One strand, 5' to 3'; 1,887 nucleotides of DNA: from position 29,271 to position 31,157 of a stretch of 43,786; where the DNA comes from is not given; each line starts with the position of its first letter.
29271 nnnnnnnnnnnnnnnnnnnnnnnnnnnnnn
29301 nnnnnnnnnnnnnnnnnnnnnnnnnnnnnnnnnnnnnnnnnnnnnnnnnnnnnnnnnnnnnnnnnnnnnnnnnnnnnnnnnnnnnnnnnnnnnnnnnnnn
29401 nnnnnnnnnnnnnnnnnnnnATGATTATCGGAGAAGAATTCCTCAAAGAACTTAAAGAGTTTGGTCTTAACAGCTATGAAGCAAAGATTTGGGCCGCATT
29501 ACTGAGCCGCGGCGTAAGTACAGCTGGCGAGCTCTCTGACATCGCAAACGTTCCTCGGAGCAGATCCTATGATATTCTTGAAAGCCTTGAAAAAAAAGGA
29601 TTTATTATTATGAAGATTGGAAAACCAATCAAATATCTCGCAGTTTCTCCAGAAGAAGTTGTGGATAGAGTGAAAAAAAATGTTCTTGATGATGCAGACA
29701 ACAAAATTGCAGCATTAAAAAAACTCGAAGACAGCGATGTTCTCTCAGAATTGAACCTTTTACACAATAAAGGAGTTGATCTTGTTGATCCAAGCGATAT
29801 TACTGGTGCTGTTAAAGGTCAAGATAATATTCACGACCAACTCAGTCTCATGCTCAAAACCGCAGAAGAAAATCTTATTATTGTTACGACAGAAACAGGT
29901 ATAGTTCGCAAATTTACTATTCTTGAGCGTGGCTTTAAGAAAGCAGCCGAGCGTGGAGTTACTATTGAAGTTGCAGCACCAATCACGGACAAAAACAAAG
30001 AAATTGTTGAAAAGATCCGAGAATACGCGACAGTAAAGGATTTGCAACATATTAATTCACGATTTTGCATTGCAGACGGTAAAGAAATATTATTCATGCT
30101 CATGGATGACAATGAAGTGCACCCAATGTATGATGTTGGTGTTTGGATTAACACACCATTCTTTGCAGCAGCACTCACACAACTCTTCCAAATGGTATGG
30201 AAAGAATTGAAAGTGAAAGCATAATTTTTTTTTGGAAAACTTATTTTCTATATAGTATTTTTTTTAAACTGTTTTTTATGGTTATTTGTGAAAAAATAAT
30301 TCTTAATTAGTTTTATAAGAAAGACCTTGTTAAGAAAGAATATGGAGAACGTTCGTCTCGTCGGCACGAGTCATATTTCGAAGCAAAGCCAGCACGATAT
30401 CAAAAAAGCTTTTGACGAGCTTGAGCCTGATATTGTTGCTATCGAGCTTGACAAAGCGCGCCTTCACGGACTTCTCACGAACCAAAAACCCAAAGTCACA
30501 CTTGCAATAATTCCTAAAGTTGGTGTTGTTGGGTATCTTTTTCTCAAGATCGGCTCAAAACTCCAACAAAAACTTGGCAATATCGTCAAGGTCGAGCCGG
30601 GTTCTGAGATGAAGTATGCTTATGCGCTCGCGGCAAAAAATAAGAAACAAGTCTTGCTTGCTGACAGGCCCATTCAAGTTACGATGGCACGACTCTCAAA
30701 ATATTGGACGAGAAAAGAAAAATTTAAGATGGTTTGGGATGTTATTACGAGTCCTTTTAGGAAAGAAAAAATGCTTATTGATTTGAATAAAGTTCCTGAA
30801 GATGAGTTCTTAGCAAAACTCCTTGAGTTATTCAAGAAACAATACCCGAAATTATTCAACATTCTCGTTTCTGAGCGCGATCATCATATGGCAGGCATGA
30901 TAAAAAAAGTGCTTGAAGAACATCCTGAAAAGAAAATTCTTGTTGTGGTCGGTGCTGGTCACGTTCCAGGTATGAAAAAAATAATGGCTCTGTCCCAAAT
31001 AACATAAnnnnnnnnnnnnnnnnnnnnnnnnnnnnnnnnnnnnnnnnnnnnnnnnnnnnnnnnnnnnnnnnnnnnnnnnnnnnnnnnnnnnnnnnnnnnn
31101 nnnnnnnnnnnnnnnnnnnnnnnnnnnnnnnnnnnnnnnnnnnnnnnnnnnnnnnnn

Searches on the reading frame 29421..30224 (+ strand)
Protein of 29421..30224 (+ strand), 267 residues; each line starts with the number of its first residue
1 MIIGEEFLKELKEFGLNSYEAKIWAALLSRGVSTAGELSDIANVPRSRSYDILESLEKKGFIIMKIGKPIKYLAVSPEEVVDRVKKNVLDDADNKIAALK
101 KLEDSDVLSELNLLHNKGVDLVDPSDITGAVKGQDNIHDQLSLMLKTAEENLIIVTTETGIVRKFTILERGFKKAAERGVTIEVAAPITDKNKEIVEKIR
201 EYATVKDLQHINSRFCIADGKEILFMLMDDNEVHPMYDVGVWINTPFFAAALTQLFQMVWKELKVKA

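Call 4: search_protein_families(library=pfam, proteins=[window:29421-30224:+])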
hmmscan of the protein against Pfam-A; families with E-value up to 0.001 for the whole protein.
window:29421-30224:+ (267 aa): 2 families
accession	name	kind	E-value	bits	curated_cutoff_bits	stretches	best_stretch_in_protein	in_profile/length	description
PF01978.25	TrmB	-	1.8e-20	73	25.6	1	11-78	1-68/68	Sugar-specific transcriptional regulator TrmB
PF11495.14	Regulator_TrmB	-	6.2e-07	29.3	22.2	1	131-262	5-131/233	Archaeal transcriptional regulator TrmB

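Call 77: search_solved_structures(query=window:29421-30224:+, max_evalue=0.001)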
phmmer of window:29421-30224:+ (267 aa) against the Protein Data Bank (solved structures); distinct sequences matched with E-value up to 0.001: 4.
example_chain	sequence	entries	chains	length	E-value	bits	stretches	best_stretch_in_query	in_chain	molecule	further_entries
5box_A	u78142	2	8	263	1.7e-18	70.3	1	12-262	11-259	Putative HTH-type transcriptional regulator TrmBL2 | TrmBL2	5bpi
5bqt_A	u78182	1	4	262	1.7e-18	70.2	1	12-262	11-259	Putative HTH-type transcriptional regulator TrmBL2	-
5bpd_A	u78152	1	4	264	1.7e-18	70.2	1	12-262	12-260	TrmBL2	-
3qph_A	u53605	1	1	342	3e-10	43.2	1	5-103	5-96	TrmB, a global transcription regulator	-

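Call 78: search_protein_families(library=ncbifam, proteins=[window:29421-30224:+], max_evalue=0.001)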
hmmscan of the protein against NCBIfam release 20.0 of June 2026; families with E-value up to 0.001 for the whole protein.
window:29421-30224:+ (267 aa): 4 families
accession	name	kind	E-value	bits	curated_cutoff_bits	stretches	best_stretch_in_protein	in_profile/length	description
NF041141.1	tran_reg_TrmBL2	equivalog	1.7e-21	76.9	530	1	12-261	12-259/264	HTH-type transcriptional regulator TrmBL2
NF047390.1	TransRegTrmBL1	equivalog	1e-17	64.2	650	1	4-105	3-104/341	HTH-type sugar sensing transcriptional regulator TrmBL1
NF040851.1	tran_reg_TrmB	equivalog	1.4e-15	57.3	600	1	2-224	2-201/338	HTH-type sugar-sensing transcriptional regulator TrmB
NF047392.1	TransRegTrmBHalo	equivalog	3.4e-13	49.3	500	1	12-88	14-90/349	HTH-type sugar sensing transcriptional regulator TrmB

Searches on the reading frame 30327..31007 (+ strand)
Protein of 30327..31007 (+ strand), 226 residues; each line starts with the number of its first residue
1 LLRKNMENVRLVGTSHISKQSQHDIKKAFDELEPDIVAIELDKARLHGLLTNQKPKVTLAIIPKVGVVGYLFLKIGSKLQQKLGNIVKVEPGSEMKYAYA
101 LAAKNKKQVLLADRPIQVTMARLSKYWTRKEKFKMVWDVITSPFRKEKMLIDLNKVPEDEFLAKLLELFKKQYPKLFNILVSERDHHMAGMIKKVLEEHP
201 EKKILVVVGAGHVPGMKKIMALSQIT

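Call 4: search_protein_families(library=pfam, proteins=[window:30327-31007:+])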
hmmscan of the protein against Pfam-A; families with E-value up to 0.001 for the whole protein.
window:30327-31007:+ (226 aa): 1 family
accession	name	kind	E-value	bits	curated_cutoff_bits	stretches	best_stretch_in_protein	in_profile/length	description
PF01963.22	TraB_PrgY_gumN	-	5.7e-23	82.5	26.8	1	4-222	7-253/263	TraB/PrgY/gumN family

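Call 76: search_protein_families(library=pfam, proteins=[window:30342-31007:+], max_evalue=0.01)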
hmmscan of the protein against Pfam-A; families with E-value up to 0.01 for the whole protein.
window:30342-31007:+ (221 aa): 5 families
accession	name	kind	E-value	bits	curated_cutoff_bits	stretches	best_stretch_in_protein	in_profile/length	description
PF01963.22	TraB_PrgY_gumN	-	1.3e-22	81.3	26.8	1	4-217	12-253/263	TraB/PrgY/gumN family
PF18950.5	DUF5694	-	0.0014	19.5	27.5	1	178-218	134-173/185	Family of unknown function (DUF5694)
PF04187.18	Cofac_haem_bdg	-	0.0025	18.3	27.7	1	178-208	174-203/213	Haem-binding uptake, Tiki superfamily, ChaN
PF08612.16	Med20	-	0.008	16.1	25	0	40-130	63-117/208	TATA-binding related factor (TRF) of subunit 20 of Mediator complex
PF18934.5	DUF5682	-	0.0082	15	26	0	177-213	172-207/727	Family of unknown function (DUF5682)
